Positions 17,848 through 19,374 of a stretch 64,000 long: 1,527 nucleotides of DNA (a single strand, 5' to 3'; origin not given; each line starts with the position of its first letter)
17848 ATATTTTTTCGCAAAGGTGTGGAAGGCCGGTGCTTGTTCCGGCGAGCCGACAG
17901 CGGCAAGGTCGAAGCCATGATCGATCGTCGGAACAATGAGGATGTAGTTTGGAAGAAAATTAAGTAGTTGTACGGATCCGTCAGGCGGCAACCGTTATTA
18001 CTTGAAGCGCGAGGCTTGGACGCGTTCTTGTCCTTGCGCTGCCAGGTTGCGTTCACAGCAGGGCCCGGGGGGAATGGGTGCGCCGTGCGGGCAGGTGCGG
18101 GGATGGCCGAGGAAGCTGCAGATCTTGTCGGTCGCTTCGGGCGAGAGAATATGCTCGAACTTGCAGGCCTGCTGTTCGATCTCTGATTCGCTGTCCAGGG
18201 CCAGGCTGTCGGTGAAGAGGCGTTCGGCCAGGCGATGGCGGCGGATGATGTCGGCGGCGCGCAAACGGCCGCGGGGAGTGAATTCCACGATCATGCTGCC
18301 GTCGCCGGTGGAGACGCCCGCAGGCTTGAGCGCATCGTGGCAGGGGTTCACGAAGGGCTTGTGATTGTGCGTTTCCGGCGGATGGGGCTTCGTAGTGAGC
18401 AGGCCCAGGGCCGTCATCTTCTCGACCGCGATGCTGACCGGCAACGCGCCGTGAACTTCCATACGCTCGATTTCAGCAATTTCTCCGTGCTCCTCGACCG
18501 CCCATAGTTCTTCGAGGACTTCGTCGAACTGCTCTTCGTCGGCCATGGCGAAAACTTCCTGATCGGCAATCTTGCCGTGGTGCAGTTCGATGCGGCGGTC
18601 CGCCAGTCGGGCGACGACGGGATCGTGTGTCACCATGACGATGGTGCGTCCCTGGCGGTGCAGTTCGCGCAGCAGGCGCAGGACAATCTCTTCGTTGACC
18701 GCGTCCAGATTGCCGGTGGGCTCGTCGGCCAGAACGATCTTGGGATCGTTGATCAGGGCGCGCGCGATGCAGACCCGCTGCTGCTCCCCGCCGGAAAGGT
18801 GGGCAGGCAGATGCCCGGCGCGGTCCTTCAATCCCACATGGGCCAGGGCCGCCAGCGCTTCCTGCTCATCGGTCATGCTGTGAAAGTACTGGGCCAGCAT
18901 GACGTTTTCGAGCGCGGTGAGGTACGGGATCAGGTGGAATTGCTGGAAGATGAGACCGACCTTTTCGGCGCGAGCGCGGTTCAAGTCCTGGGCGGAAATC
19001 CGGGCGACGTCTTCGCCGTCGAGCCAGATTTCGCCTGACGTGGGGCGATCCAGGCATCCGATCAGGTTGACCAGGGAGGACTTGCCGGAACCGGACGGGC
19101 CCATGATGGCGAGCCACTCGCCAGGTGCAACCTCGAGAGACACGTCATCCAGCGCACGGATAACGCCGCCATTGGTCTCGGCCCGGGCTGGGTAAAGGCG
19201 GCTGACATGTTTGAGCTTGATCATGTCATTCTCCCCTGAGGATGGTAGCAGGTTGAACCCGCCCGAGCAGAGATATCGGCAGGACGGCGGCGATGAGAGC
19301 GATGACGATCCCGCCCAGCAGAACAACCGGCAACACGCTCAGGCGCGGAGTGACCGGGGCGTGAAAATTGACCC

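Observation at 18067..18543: ABC ATPase carries a full DtxR/IdeR-like metal-sensor module at its C terminus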

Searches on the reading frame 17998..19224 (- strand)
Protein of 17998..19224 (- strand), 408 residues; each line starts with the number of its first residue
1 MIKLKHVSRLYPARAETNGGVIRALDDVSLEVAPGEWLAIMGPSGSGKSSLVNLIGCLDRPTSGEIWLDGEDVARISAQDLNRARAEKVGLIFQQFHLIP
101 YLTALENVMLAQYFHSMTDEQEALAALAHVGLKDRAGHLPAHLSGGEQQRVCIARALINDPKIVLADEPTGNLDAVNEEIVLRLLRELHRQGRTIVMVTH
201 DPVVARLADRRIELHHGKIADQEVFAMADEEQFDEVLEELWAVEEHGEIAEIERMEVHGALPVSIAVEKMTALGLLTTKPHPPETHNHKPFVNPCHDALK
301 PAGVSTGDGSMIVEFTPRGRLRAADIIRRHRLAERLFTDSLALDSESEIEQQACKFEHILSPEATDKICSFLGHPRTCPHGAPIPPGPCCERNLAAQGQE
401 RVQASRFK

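Call 3: search_protein_families(library=pfam, proteins=[window:18001-19224:-], max_evalue=0.01)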
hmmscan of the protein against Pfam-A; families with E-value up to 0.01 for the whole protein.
seq(408 aa): 7 families
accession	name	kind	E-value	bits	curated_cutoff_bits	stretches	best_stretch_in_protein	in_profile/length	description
PF00005.33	ABC_tran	-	9.3e-37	127.1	25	1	25-170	1-136/137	ABC transporter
PF02742.21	Fe_dep_repr_C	-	9.1e-26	90.1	27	1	316-385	1-69/70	Iron dependent repressor, metal binding and dimerisation domain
PF13304.12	AAA_21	-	4.8e-06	27.3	27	1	94-204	191-302/304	AAA domain, putative AbiEii toxin, Type IV TA system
PF02463.25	SMC_N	-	4.1e-05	23.5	40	1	38-214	27-211/220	RecF/RecN/SMC N terminal domain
PF20703.3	nSTAND1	-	0.00049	20.3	27.1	1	28-53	26-51/379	Novel STAND NTPase 1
PF13191.12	AAA_16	-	0.00076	20.5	32.6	1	36-198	25-137/167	AAA ATPase domain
PF13555.12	AAA_29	-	0.0045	17.1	27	1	26-52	13-39/61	P-loop containing region of AAA domain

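Call 22: search_protein_representatives(protein=window:18001-19224:-)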
Query: 408 residues. Proteins with E-value up to 0.001 (for the whole library): 685992; up to 1e-10: 307683; up to 1e-30: 22289. The best 150 are listed.
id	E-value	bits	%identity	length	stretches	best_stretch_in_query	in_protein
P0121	8.2e-160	548.8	81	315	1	1-308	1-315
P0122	3.3e-122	425.0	68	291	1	117-392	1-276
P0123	8.5e-114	397.3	83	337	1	40-259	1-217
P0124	2.8e-113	395.6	59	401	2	20-219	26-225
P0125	1.9e-112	392.8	48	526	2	18-230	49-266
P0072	5.9e-107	374.7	82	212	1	197-392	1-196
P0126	1.6e-105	370.0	56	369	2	22-277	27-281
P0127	1.2e-104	367.2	48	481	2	20-220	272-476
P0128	1.0e-103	364.0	97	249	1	151-321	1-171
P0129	1.1e-103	363.9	80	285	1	1-211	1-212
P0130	4.0e-98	345.7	47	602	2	20-220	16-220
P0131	1.5e-97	343.8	45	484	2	15-222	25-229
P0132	7.0e-95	335.0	51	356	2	20-246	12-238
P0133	3.0e-91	323.0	41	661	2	16-224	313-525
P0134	5.8e-91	322.1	55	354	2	22-263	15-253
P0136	2.9e-89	316.5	54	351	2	19-262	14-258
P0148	5.0e-79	282.8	51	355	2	19-255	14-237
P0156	1.9e-76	274.3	56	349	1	2-260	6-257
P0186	3.1e-68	247.2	47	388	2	20-220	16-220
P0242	2.9e-59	217.7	43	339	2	24-253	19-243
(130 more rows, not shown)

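Call 23: search_protein_families(library=pfam, proteins=[P0124, P0126, P0132, P0134, P0136, P0148, P0156, P0186, P0242, P0125], max_evalue=0.001)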
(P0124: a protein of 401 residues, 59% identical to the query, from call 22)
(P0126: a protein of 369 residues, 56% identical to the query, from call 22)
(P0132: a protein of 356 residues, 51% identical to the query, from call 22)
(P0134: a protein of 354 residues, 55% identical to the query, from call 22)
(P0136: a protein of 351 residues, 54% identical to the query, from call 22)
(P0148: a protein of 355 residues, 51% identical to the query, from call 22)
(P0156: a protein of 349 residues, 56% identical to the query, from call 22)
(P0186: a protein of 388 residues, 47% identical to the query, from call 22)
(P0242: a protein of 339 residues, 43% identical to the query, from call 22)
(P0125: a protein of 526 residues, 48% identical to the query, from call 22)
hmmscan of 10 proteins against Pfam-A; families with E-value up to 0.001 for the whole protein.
P0124 (401 aa): 4 families
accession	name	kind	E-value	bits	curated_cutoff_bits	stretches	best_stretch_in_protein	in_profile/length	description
PF00005.33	ABC_tran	-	7.5e-37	127.4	25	1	31-176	1-136/137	ABC transporter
PF02742.21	Fe_dep_repr_C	-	3.8e-25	88.1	27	1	322-390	1-69/70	Iron dependent repressor, metal binding and dimerisation domain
PF13304.12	AAA_21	-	7.6e-05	23.3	27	0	45-72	3-33/304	AAA domain, putative AbiEii toxin, Type IV TA system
PF02463.25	SMC_N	-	0.00017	21.5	40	0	148-221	136-212/220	RecF/RecN/SMC N terminal domain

P0126 (369 aa): 5 families
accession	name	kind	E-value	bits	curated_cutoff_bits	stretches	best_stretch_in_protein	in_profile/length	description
PF00005.33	ABC_tran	-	5.9e-37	127.8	25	1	30-175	1-136/137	ABC transporter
PF02742.21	Fe_dep_repr_C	-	1.9e-23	82.7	27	1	290-358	2-70/70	Iron dependent repressor, metal binding and dimerisation domain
PF02463.25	SMC_N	-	1.8e-05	24.7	40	0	145-220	134-212/220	RecF/RecN/SMC N terminal domain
PF13304.12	AAA_21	-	0.00038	21.1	27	0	44-63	3-22/304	AAA domain, putative AbiEii toxin, Type IV TA system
PF13191.12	AAA_16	-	0.00073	20.5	32.6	0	26-191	8-121/167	AAA ATPase domain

P0132 (356 aa): 4 families
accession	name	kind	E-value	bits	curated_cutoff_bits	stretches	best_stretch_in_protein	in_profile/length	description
PF00005.33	ABC_tran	-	3.1e-34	118.9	25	1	17-162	1-136/137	ABC transporter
PF02742.21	Fe_dep_repr_C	-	4.7e-22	78.2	27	1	276-344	1-69/70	Iron dependent repressor, metal binding and dimerisation domain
PF13238.12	AAA_18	-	0.00016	22.5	29.4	0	30-81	1-44/128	AAA domain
PF13304.12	AAA_21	-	0.00019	22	27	0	133-196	236-302/304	AAA domain, putative AbiEii toxin, Type IV TA system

P0134 (354 aa): 6 families
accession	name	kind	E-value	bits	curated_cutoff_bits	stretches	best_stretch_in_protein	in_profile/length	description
PF00005.33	ABC_tran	-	6.6e-34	117.9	25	1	18-163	1-136/137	ABC transporter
PF02742.21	Fe_dep_repr_C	-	5.8e-22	77.9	27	1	283-347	6-70/70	Iron dependent repressor, metal binding and dimerisation domain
PF13304.12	AAA_21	-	4.9e-09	37.1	27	1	133-197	235-302/304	AAA domain, putative AbiEii toxin, Type IV TA system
PF13191.12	AAA_16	-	8.7e-06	26.8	32.6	1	23-190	17-136/167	AAA ATPase domain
PF02463.25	SMC_N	-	5e-05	23.3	40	0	135-204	136-208/220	RecF/RecN/SMC N terminal domain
PF13555.12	AAA_29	-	0.00093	19.3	27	0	19-45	13-39/61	P-loop containing region of AAA domain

P0136 (351 aa): 3 families
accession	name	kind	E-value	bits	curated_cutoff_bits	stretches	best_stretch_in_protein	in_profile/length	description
PF00005.33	ABC_tran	-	3.4e-35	122.1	25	1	20-165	1-136/137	ABC transporter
PF02742.21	Fe_dep_repr_C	-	2.3e-09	37.6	27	1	272-336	1-69/70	Iron dependent repressor, metal binding and dimerisation domain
PF13304.12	AAA_21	-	1.6e-06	28.9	27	0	34-54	3-23/304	AAA domain, putative AbiEii toxin, Type IV TA system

P0148 (355 aa): 2 families
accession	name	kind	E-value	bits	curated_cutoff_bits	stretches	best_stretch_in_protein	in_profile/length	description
PF00005.33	ABC_tran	-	1.4e-27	97.4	25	1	20-152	1-136/137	ABC transporter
PF02742.21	Fe_dep_repr_C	-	2e-17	63.4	27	1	268-336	1-69/70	Iron dependent repressor, metal binding and dimerisation domain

P0156 (349 aa): 3 families
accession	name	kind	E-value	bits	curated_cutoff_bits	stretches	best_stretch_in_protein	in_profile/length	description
PF00005.33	ABC_tran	-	3.8e-38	131.6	25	1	23-166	3-136/137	ABC transporter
PF13304.12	AAA_21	-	1.8e-06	28.7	27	0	137-200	236-302/304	AAA domain, putative AbiEii toxin, Type IV TA system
PF02463.25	SMC_N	-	3.6e-06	27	40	1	34-208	27-209/220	RecF/RecN/SMC N terminal domain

P0186 (388 aa): 28 families (the best 25 are shown)
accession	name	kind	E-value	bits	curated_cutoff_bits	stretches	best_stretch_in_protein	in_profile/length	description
PF00005.33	ABC_tran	-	6.1e-50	169.8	25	2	22-169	2-136/137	ABC transporter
PF13304.12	AAA_21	-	4e-12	47.3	27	1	313-358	1-49/304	AAA domain, putative AbiEii toxin, Type IV TA system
PF13191.12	AAA_16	-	7.7e-10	40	32.6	1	30-186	23-158/167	AAA ATPase domain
PF13555.12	AAA_29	-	1.2e-09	38.2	27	0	305-331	16-42/61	P-loop containing region of AAA domain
PF13401.12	AAA_22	-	3.2e-09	37.6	27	0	31-100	5-33/130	AAA domain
PF13476.12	AAA_23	-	1.6e-08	35.8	27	0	313-332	21-40/201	AAA domain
PF02463.25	SMC_N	-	1.3e-07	31.8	40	0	138-215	133-212/220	RecF/RecN/SMC N terminal domain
PF13238.12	AAA_18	-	2.2e-07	31.8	29.4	0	314-356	1-44/128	AAA domain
PF20720.3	nSTAND3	-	3.4e-07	30.5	27.2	0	312-352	18-57/155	Novel STAND NTPase 3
PF13604.12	AAA_30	-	3.9e-07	30.4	27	0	310-334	17-41/191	AAA domain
PF25199.1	nSTAND_NTPase5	-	8.4e-07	29.4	34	0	31-49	41-59/145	Novel STAND NTPase 5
PF13521.12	AAA_28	-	9.8e-07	29.6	27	0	314-332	2-20/164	AAA domain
PF13481.12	AAA_25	-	1.3e-06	28.6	27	0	27-51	29-53/195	AAA domain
PF03193.22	RsgA_GTPase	-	1.4e-06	28.6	30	0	293-336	89-131/174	RsgA GTPase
PF05729.18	NACHT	-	2.4e-06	27.9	26.7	0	33-50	2-19/167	NACHT domain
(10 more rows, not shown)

P0242 (339 aa): 5 families
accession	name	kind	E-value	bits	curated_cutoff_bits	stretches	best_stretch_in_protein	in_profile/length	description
PF00005.33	ABC_tran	-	4e-36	125.1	25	1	20-166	1-137/137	ABC transporter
PF02463.25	SMC_N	-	9.7e-08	32.1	40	1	33-211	27-213/220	RecF/RecN/SMC N terminal domain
PF13304.12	AAA_21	-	3.9e-07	30.9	27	0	122-199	222-302/304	AAA domain, putative AbiEii toxin, Type IV TA system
PF02742.21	Fe_dep_repr_C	-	7.4e-05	23.1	27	0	306-329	46-69/70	Iron dependent repressor, metal binding and dimerisation domain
PF03193.22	RsgA_GTPase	-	0.00083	19.7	30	0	17-85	94-160/174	RsgA GTPase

P0125 (526 aa): 29 families (the best 25 are shown)
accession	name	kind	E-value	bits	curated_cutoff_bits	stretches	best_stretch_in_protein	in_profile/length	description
PF00005.33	ABC_tran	-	6.9e-72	240.9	25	2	304-453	2-136/137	ABC transporter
PF13304.12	AAA_21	-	8.3e-18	65.9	27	0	171-237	230-299/304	AAA domain, putative AbiEii toxin, Type IV TA system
PF02463.25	SMC_N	-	2.4e-16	60.3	40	2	309-496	20-210/220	RecF/RecN/SMC N terminal domain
PF20720.3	nSTAND3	-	3e-12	47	27.2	1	301-333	5-37/155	Novel STAND NTPase 3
PF13555.12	AAA_29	-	4.5e-10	39.6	27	1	304-330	13-39/61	P-loop containing region of AAA domain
PF13238.12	AAA_18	-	3.6e-09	37.6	29.4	0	69-113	1-43/128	AAA domain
PF03266.21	NTPase_1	-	6.7e-09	36.3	23.9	0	316-362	2-45/168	NTPase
PF20703.3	nSTAND1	-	6.7e-08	33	27.1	0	309-331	29-51/379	Novel STAND NTPase 1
PF03193.22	RsgA_GTPase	-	8.3e-08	32.7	30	0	52-90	93-130/174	RsgA GTPase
PF13166.12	AAA_13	-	1.1e-07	31.5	36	0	195-249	525-582/713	AAA domain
PF00437.27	T2SSE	-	1.1e-07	31.3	24.9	0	311-338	140-167/370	Type II/IV secretion system protein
PF13401.12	AAA_22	-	1.8e-07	32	27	0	313-475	5-114/130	AAA domain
PF25199.1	nSTAND_NTPase5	-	3.6e-07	30.6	34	0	311-331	39-59/145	Novel STAND NTPase 5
PF13191.12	AAA_16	-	3.8e-07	31.2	32.6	0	67-234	25-138/167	AAA ATPase domain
PF03215.21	Rad17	-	2.7e-06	27.9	23.8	0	309-337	41-69/186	Rad17 P-loop domain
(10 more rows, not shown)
